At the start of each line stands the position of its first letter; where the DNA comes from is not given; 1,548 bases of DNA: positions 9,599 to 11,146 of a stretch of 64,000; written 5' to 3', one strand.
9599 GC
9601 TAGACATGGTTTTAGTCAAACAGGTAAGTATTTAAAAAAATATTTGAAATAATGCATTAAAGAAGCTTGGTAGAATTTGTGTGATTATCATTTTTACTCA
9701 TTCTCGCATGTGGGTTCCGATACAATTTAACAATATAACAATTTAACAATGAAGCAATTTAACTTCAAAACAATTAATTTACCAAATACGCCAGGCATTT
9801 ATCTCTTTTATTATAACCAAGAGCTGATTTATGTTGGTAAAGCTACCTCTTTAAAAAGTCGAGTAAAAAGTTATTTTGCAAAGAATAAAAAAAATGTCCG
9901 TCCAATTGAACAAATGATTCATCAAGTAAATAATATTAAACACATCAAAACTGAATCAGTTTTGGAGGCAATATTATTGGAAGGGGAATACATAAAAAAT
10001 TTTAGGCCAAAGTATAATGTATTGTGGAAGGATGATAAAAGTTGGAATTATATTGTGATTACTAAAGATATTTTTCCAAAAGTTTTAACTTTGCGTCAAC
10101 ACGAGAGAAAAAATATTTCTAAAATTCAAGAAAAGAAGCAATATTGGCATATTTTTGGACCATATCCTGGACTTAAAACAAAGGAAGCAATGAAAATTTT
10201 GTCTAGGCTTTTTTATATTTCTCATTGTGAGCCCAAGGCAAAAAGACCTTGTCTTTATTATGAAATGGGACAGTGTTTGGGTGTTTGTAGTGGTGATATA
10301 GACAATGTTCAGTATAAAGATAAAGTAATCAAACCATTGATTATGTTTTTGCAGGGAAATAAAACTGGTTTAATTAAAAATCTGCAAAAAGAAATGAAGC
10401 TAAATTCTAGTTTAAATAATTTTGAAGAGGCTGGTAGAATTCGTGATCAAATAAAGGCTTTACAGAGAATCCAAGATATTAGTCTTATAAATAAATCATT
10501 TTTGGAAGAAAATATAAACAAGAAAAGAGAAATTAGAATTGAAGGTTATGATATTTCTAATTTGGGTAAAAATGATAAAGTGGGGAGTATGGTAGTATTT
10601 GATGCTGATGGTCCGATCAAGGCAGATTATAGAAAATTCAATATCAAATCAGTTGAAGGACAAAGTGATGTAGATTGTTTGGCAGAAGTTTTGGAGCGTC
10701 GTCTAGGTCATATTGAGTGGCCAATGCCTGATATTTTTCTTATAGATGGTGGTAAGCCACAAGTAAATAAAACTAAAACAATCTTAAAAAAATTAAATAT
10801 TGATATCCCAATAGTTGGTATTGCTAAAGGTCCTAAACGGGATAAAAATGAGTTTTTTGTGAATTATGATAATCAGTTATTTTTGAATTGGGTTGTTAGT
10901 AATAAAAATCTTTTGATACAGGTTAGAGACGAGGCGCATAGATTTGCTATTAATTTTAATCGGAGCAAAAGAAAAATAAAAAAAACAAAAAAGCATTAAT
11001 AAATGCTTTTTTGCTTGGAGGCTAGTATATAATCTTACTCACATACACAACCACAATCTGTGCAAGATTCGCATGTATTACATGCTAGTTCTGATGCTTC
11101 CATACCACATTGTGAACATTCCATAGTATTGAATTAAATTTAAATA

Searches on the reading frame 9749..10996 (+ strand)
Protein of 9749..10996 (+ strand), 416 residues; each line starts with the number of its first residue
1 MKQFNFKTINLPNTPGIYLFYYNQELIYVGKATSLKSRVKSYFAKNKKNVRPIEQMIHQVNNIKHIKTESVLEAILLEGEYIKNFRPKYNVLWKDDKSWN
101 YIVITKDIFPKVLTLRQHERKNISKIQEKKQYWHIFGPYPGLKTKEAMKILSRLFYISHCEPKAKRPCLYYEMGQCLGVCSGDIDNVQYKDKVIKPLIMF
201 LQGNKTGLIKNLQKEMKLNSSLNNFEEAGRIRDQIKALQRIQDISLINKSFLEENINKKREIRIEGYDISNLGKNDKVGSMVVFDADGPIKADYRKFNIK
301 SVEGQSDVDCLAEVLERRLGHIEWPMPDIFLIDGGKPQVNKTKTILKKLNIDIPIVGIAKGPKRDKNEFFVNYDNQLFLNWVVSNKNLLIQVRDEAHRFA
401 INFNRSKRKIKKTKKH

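Call 8: list_cluster_members(proteins=[window:11038-11124:-, window:9749-10996:+, window:11299-11661:+])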
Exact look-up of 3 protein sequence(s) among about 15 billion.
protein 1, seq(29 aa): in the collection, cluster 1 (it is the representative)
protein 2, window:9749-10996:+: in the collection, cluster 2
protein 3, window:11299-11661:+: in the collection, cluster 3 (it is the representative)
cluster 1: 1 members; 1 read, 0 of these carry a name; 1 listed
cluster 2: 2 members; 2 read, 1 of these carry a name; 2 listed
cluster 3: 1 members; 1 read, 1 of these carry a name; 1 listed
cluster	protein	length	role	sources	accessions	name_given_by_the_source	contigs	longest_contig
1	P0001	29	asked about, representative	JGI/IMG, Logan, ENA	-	-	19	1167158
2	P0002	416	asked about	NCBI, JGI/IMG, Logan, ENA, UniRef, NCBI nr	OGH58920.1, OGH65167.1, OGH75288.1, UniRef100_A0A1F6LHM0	MAG: hypothetical protein A2725_04200 [Candidatus Magasanikbacteria bacterium ... | Excinuclease cho n=1 Tax=Candidatus Magasanikbacteria bacterium ...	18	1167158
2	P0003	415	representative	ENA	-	-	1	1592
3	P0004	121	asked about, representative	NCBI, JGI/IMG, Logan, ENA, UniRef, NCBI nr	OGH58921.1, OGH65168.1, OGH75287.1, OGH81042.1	MAG: hypothetical protein A2725_04205 [Candidatus Magasanikbacteria bacterium ... | Response regulatory domain-containing protein n=1 Tax=Candidatus Magasanikbacteria ...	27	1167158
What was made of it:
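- Checked: The peptide has no NCBI accession, but JGI, Logan and ENA pipelines called it on 19 contigs (call 8).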

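Call 10: find_related_loci(query=window:9749-10996:+, collection=genome_contigs, flank=4000)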
Query window:9749-10996:+ (416 aa) in genome_contigs; peptide patterns used: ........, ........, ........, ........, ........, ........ (x = any residue, [..] = any of these).
127 stretches matched a pattern; 14 encode a relative of the query (tblastn E <= 1e-3); 14 distinct loci.
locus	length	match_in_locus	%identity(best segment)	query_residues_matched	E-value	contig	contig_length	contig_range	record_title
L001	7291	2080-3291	36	6-408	1e-75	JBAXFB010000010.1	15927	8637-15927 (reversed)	MAG: bacterium isolate ELA260 MAG260_10, whole genome shotgun sequence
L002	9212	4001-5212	37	5-408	1e-75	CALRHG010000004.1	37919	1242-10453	MAG: Candidatus Nomurabacteria bacterium isolate MaH-09apr19-135 genome assembly, contig: MaH-09apr19-C2285, whole genom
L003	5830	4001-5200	36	1-408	2e-74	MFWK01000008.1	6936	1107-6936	MAG: Candidatus Nomurabacteria bacterium RIFOXYD2_FULL_35_12 rifoxyd2_full_scaffold_1739, whole genome shotgun sequence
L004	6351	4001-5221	37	10-408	1e-70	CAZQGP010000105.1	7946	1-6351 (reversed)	MAG TPA_asm: uncultured Candidatus Saccharibacteria bacterium isolate binchicken_co18_523 genome assembly, contig: k141_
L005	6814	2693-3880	36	1-408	3e-70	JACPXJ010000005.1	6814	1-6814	MAG: Candidatus Nomurabacteria bacterium isolate NC_groundwater_834_Pr1_B-0.1um_42_21 Montesol18_Bp1_scaffold_108021, wh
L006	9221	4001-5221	38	11-408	2e-68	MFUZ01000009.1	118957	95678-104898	MAG: Candidatus Nomurabacteria bacterium RIFCSPLOWO2_01_FULL_41_18 rifcsplowo2_01_scaffold_87, whole genome shotgun sequ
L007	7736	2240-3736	32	1-408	2e-67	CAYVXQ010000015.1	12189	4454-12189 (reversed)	MAG TPA_asm: uncultured Candidatus Saccharibacteria bacterium isolate binchicken_co387_140 genome assembly, contig: NODE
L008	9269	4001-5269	33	1-405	7e-67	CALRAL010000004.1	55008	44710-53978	MAG: Candidatus Nomurabacteria bacterium isolate Ike-150m-34 genome assembly, contig: Ike-150-c219, whole genome shotgun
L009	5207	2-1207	35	36-408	5e-63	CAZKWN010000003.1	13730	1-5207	MAG TPA_asm: uncultured Candidatus Saccharibacteria bacterium isolate binchicken_co241_364 genome assembly, contig: NODE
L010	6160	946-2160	32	7-408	3e-53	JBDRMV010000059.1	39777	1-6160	MAG: bacterium isolate MEGAHIT-group-1.849 k141_4599055, whole genome shotgun sequence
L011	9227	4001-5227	32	3-408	1e-54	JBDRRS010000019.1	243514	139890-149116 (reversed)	MAG: bacterium isolate MEGAHIT-group-3.104 k141_517355, whole genome shotgun sequence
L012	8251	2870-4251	42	5-408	3e-44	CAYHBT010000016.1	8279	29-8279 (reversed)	MAG TPA_asm: uncultured Candidatus Saccharibacteria bacterium isolate ERP119702_co2_98 genome assembly, contig: NODE_638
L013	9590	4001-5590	36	10-408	5e-31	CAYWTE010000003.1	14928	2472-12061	MAG TPA_asm: uncultured Lactobacillales bacterium isolate SRP192927_co3_619 genome assembly, contig: NODE_9264_length_14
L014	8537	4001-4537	29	11-197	1e-11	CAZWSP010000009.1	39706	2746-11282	MAG TPA_asm: uncultured Antarcticibacterium sp. isolate SRP118108_co5_56 genome assembly, contig: NODE_621_length_39706_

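Call 11: find_homologous_proteins(query=window:9749-10996:+, max_evalue=1e-60)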
Query window:9749-10996:+ (416 aa): 2372 proteins with E <= 1e-60 among 8000 candidates; the best 120 are listed.
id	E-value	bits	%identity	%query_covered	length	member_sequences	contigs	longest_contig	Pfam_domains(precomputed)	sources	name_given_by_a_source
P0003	3.2e-269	910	99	98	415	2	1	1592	PF27096.1,PF02151.26,PF01541.31,PF08459.18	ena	-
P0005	5.3e-224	762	83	97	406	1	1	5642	PF27096.1,PF02151.26,PF01541.31,PF08459.18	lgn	-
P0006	1.8e-202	691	74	98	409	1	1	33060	PF27096.1,PF02151.26,PF01541.31,PF08459.18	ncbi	-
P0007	2.5e-195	667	73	97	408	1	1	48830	PF27096.1,PF02151.26,PF01541.31,PF08459.18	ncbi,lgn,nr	ncbi:MAG: GIY-YIG nuclease family protein [bacterium]|nr:GIY-YIG nuclease family protein [bacterium]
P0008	8.5e-190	649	70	97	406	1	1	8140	PF27096.1,PF02151.26,PF01541.31,PF08459.18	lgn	-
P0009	4.7e-189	646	69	99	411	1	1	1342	PF27096.1,PF02151.26,PF01541.31,PF08459.18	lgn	-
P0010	4.8e-188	643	70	96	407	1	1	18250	PF27096.1,PF02151.26,PF01541.31,PF08459.18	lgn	-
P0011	1.4e-184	632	70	96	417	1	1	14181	PF27096.1,PF02151.26,PF01541.31,PF08459.18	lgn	-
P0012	5.7e-184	630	67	98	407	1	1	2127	PF27096.1,PF02151.26,PF01541.31,PF08459.18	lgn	-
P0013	2.0e-181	621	68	97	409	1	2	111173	PF27096.1,PF02151.26,PF01541.31,PF08459.18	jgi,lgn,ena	-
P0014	3.7e-180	617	67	97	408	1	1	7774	PF27096.1,PF02151.26,PF01541.31,PF08459.18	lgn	-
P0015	1.1e-179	616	68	96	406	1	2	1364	PF27096.1,PF02151.26,PF01541.31,PF08459.18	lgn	-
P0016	1.8e-179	615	65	96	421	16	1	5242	PF27096.1,PF02151.26,PF01541.31,PF08459.18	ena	-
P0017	8.6e-179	613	67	96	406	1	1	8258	PF27096.1,PF02151.26,PF01541.31,PF08459.18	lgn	-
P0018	2.1e-174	598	67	96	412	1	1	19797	PF27096.1,PF02151.26,PF01541.31,PF08459.18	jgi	jgi:excinuclease ABC subunit C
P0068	2.9e-156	538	63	99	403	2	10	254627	PF27096.1,PF02151.26,PF01541.31,PF08459.18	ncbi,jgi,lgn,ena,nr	ncbi:MAG: GIY-YIG nuclease family protein [Candidatus Magasanikbacteria bacterium]|nr:GIY-YIG nuclea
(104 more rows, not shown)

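Call 12: find_encoding_contigs(protein=P0005, flank=3000, max_places=2)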
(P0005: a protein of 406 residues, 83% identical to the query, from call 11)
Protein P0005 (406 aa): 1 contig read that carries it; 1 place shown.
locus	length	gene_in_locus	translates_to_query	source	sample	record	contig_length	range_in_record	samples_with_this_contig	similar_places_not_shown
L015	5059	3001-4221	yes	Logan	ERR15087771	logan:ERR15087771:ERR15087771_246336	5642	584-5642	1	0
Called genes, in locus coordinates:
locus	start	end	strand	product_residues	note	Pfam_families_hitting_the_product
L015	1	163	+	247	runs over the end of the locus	?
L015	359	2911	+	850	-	PF00005:ABC_tran (faint), PF02463:SMC_N (faint), PF03193:RsgA_GTPase (faint), PF13175:AAA_15 (faint), PF13191:AAA_16 (faint), PF13304:AAA_21 (faint), PF13476:AAA_23 (faint), PF17760:UvrA_inter, +2 more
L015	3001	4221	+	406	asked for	PF01541:GIY-YIG, PF27096:UvrC_M, PF02151:UVR (weak), PF08459:UvrC_RNaseH_dom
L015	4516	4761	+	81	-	PF05768:Glrx-like (weak), PF13192:Thioredoxin_3, PF00462:Glutaredoxin, PF13417:GST_N_3 (weak), PF13409:GST_N_2 (weak)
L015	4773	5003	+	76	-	PF00462:Glutaredoxin, PF13192:Thioredoxin_3 (weak), PF13417:GST_N_3 (weak)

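Call 13: find_encoding_contigs(protein=P0006, flank=3000, max_places=2)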
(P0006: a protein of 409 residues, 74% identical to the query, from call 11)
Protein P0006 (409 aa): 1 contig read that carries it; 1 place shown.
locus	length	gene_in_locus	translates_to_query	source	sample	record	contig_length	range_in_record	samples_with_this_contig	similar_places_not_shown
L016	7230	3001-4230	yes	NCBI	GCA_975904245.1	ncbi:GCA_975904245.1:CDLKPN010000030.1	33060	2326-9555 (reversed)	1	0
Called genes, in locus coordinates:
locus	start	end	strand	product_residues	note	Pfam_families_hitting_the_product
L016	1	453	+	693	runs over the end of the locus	PF00270:DEAD (faint), PF04851:ResIII, PF17757:UvrB_inter, PF27431:UvrB_3rd, PF00271:Helicase_C, PF12344:UvrB, PF02151:UVR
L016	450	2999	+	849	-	PF00005:ABC_tran (faint), PF02463:SMC_N (faint), PF03193:RsgA_GTPase (faint), PF13175:AAA_15 (faint), PF13191:AAA_16 (faint), PF13304:AAA_21 (faint), PF13476:AAA_23 (faint), PF17760:UvrA_inter, +3 more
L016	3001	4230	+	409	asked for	PF01541:GIY-YIG, PF27096:UvrC_M, PF02151:UVR, PF08459:UvrC_RNaseH_dom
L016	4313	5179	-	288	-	PF01048:PNP_UDP_1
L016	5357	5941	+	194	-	-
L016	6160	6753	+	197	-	-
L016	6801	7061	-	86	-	-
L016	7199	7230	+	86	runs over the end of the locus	-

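Call 14: find_encoding_contigs(protein=P0007, flank=3000, max_places=2)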
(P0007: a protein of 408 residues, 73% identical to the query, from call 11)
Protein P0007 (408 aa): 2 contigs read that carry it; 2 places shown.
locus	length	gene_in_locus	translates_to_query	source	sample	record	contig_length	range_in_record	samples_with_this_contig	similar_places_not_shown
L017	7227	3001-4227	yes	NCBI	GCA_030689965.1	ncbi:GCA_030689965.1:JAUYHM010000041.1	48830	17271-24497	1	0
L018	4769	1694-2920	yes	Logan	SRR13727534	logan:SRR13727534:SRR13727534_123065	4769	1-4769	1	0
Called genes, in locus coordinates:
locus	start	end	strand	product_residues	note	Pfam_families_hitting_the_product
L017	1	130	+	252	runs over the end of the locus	PF12705:PDDEXK_1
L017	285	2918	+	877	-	PF00005:ABC_tran (faint), PF02463:SMC_N (faint), PF03193:RsgA_GTPase (faint), PF13175:AAA_15 (faint), PF13191:AAA_16 (faint), PF13304:AAA_21 (faint), PF13476:AAA_23 (faint), PF17760:UvrA_inter, +2 more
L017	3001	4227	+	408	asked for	PF01541:GIY-YIG, PF27096:UvrC_M, PF02151:UVR, PF08459:UvrC_RNaseH_dom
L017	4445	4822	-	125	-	PF00072:Response_reg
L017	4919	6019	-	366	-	PF00989:PAS, PF13426:PAS_9, PF00512:HisKA, PF02518:HATPase_c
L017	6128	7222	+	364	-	PF00482:T2SSF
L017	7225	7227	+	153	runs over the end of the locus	-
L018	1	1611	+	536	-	?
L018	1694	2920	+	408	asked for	PF01541:GIY-YIG, PF27096:UvrC_M, PF02151:UVR, PF08459:UvrC_RNaseH_dom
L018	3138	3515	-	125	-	PF00072:Response_reg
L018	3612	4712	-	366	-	PF00989:PAS, PF13426:PAS_9, PF00512:HisKA, PF02518:HATPase_c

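Call 17: find_encoding_contigs(protein=P0008, flank=3000, max_places=1)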
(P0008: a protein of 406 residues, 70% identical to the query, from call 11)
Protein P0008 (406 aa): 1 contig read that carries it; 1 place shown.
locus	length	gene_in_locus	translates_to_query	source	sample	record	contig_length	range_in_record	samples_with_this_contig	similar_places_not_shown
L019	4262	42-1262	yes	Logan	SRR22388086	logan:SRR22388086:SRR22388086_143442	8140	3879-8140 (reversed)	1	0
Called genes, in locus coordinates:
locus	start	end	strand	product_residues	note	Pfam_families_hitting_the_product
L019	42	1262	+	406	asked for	PF01541:GIY-YIG (weak), PF27096:UvrC_M, PF02151:UVR (weak), PF08459:UvrC_RNaseH_dom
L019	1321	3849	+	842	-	PF00690:Cation_ATPase_N, PF00122:E1-E2_ATPase, PF00702:Hydrolase, PF13246:Cation_ATPase, PF00689:Cation_ATPase_C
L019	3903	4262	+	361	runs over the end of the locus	PF18920:DUF5671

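Call 18: find_encoding_contigs(protein=P0010, flank=3000, max_places=1)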
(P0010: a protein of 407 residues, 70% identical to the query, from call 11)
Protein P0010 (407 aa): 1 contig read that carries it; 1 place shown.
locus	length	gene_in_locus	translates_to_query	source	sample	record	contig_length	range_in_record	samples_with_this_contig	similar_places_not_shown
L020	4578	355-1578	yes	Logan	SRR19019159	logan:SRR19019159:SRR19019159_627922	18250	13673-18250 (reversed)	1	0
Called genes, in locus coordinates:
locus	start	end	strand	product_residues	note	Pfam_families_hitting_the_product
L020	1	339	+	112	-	?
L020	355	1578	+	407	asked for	PF01541:GIY-YIG, PF27096:UvrC_M, PF02151:UVR, PF08459:UvrC_RNaseH_dom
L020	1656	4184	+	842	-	PF00690:Cation_ATPase_N, PF00122:E1-E2_ATPase, PF00702:Hydrolase, PF13246:Cation_ATPase (weak), PF00689:Cation_ATPase_C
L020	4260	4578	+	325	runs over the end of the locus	PF18920:DUF5671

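Call 19: find_encoding_contigs(protein=P0011, flank=3000, max_places=1)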
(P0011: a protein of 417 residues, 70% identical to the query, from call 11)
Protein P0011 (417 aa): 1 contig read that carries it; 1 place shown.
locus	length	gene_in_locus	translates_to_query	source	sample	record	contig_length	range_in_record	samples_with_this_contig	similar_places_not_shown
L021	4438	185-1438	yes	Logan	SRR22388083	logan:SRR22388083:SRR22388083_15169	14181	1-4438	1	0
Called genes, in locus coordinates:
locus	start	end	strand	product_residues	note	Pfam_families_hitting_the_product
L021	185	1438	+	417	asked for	PF01541:GIY-YIG (weak), PF27096:UvrC_M, PF02151:UVR (weak), PF08459:UvrC_RNaseH_dom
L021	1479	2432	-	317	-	-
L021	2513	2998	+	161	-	PF01583:APS_kinase (weak), PF02224:Cytidylate_kin (faint), PF13238:AAA_18, PF13671:AAA_33 (weak), PF01202:SKI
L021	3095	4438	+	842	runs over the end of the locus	PF00690:Cation_ATPase_N, PF00122:E1-E2_ATPase, PF00702:Hydrolase, PF13246:Cation_ATPase, PF00689:Cation_ATPase_C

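Call 20: find_encoding_contigs(protein=P0013, flank=3000, max_places=1)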
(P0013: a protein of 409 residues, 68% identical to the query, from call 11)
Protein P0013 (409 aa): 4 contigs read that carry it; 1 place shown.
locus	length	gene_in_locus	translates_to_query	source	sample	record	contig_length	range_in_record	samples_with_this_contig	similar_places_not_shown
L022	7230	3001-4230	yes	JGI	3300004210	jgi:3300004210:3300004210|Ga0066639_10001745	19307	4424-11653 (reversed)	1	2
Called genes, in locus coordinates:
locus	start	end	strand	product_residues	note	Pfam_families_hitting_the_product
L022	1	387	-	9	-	-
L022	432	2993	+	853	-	PF00005:ABC_tran (faint), PF02463:SMC_N (faint), PF13191:AAA_16 (faint), PF13304:AAA_21 (faint), PF13476:AAA_23 (faint), PF13555:AAA_29 (faint), PF17760:UvrA_inter, PF03193:RsgA_GTPase (weak), +3 more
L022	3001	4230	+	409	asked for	PF01541:GIY-YIG, PF27096:UvrC_M, PF02151:UVR, PF08459:UvrC_RNaseH_dom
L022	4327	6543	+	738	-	PF00672:HAMP, PF00989:PAS, PF08448:PAS_4, PF13426:PAS_9, PF08447:PAS_3 (weak), PF00512:HisKA, PF02518:HATPase_c, PF13581:HATPase_c_2 (weak), +1 more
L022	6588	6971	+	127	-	PF00072:Response_reg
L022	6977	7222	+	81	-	PF13192:Thioredoxin_3 (weak), PF00462:Glutaredoxin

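Call 52: find_encoding_contigs(protein=P0016, flank=4000, max_places=3)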
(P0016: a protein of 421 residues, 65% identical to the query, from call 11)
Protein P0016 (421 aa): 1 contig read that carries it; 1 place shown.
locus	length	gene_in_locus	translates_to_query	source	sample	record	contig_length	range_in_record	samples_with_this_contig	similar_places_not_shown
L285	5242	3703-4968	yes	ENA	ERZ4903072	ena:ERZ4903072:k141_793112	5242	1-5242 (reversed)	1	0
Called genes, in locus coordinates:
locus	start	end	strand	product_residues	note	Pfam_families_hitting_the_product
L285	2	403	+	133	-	?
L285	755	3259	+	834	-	PF00005:ABC_tran (faint), PF02463:SMC_N (faint), PF03193:RsgA_GTPase (faint), PF05729:NACHT (faint), PF13175:AAA_15 (faint), PF13191:AAA_16 (faint), PF13555:AAA_29 (faint), PF17760:UvrA_inter, +1 more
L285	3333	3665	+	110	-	-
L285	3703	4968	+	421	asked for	PF01541:GIY-YIG, PF02151:UVR (faint), PF27096:UvrC_M, PF08459:UvrC_RNaseH_dom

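Call 53: find_encoding_contigs(protein=P0017, flank=3000, max_places=1)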
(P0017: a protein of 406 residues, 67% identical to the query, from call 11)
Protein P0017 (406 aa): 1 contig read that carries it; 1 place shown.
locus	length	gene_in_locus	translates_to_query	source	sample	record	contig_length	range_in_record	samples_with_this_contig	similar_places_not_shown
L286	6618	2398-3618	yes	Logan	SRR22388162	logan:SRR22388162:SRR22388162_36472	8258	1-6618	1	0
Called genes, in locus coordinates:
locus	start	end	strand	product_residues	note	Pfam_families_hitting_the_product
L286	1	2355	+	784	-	?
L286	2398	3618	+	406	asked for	PF01541:GIY-YIG, PF27096:UvrC_M, PF02151:UVR, PF08459:UvrC_RNaseH_dom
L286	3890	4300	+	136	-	-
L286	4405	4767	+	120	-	PF00072:Response_reg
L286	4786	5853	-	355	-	PF00989:PAS, PF08448:PAS_4 (weak), PF13426:PAS_9, PF00512:HisKA, PF02518:HATPase_c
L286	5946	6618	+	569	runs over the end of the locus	PF05157:MshEN, PF00437:T2SSE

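Call 54: find_encoding_contigs(protein=P0014, flank=3000, max_places=1)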
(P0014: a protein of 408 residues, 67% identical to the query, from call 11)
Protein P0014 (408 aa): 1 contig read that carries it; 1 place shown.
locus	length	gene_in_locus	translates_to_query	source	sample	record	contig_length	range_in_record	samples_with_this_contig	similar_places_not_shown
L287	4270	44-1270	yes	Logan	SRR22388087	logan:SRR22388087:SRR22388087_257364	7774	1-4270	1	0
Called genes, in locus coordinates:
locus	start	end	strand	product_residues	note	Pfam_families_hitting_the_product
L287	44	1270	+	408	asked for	PF01541:GIY-YIG, PF27096:UvrC_M, PF02151:UVR (weak), PF08459:UvrC_RNaseH_dom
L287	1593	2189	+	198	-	PF08447:PAS_3 (weak)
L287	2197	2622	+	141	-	PF01814:Hemerythrin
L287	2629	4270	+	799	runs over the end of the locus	PF02743:dCache_1, PF17203:sCache_3_2, PF00672:HAMP (weak), PF00989:PAS, PF08448:PAS_4, PF13426:PAS_9, PF00512:HisKA, PF02518:HATPase_c, +3 more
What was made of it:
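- Linkage to the two-component system is lost in L015 and L287 (calls 12, 54).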

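Call 71: find_encoding_contigs(protein=P0018, flank=10000, max_places=1)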
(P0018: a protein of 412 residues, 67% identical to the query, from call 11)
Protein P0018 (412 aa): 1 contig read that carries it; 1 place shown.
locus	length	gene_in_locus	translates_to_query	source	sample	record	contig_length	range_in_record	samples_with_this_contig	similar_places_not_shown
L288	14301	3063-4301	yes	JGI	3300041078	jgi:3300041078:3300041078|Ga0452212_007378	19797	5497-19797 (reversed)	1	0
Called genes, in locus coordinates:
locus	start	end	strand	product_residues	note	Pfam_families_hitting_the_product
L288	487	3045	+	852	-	PF00005:ABC_tran (faint), PF02463:SMC_N (faint), PF03193:RsgA_GTPase (faint), PF13191:AAA_16 (faint), PF13304:AAA_21 (faint), PF13476:AAA_23 (faint), PF13555:AAA_29 (faint), PF17760:UvrA_inter, +2 more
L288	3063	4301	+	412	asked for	PF01541:GIY-YIG, PF27096:UvrC_M, PF02151:UVR, PF08459:UvrC_RNaseH_dom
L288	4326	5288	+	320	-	PF18920:DUF5671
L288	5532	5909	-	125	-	PF00072:Response_reg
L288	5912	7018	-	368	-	PF00989:PAS, PF13426:PAS_9, PF00512:HisKA, PF02518:HATPase_c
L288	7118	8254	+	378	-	PF00482:T2SSF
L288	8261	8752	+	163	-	-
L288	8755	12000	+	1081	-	-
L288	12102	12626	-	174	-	PF07963:N_methyl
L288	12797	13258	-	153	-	-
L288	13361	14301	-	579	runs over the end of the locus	PF11104:PilM_2, PF06723:MreB_Mbl (faint), PF14450:FtsA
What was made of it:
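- On SCIFF / ranthipeptide precursor (TIGR03973): Neighbours in six genomes are uvrC, response regulators, a histidine kinase, glutaredoxins, a PAS protein and DUF5671 (calls 12, 14, 52, 54, 71).
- None of the neighbours in six genomes is a maturase, transporter or protease (calls 12, 14, 52, 54, 71).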

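Call 72: find_encoding_contigs(protein=P0068, flank=10000, max_places=1)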
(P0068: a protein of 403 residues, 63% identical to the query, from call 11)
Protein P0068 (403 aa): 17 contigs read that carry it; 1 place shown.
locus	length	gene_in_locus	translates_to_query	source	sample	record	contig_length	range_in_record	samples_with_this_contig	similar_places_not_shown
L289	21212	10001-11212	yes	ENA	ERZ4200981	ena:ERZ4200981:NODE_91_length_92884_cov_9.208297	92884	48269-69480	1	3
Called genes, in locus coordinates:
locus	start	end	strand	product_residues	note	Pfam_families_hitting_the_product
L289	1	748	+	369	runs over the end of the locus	PF07907:YibE_F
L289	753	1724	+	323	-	PF03773:ArsP_1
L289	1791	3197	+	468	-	-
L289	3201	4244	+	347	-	PF09587:PGA_cap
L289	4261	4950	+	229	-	-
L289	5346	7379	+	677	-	PF04851:ResIII, PF17757:UvrB_inter, PF27431:UvrB_3rd, PF00271:Helicase_C, PF12344:UvrB, PF02151:UVR (weak)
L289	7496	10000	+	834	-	PF00005:ABC_tran (faint), PF01583:APS_kinase (faint), PF02463:SMC_N (faint), PF03193:RsgA_GTPase (faint), PF13175:AAA_15 (faint), PF13191:AAA_16 (faint), PF13304:AAA_21 (faint), PF17760:UvrA_inter, +4 more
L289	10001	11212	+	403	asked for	PF01541:GIY-YIG, PF27096:UvrC_M, PF02151:UVR, PF08459:UvrC_RNaseH_dom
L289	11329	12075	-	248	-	-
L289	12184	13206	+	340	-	PF11376:DUF3179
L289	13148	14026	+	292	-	PF07731:Cu-oxidase_2 (faint), PF13473:Cupredoxin_1, PF00127:Copper-bind, PF00578:AhpC-TSA (weak), PF00085:Thioredoxin, PF13098:Thioredoxin_2 (weak)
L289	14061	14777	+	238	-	PF02683:DsbD_TM (weak)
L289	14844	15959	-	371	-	PF22025:ThiI_fer, PF02926:THUMP, PF02568:ThiI, PF06508:QueC (weak)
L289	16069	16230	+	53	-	-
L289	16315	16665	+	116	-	-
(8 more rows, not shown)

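Call 93: search_protein_families(library=pfam, proteins=[L288:4326-5285:+], max_evalue=0.001)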
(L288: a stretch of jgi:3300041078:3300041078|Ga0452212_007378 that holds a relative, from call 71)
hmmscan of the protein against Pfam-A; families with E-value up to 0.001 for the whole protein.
L288:4326-5285:+ (320 aa): 1 family
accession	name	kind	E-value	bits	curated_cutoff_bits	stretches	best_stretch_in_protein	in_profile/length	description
PF18920.5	DUF5671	-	3.5e-20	72.7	28.4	1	12-146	1-131/132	Domain of unknown function (DUF5671)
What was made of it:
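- The gene sits directly after a histidine-kinase/response-regulator operon in L017 and L288, and near one in the window (calls 14, 71, 93).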
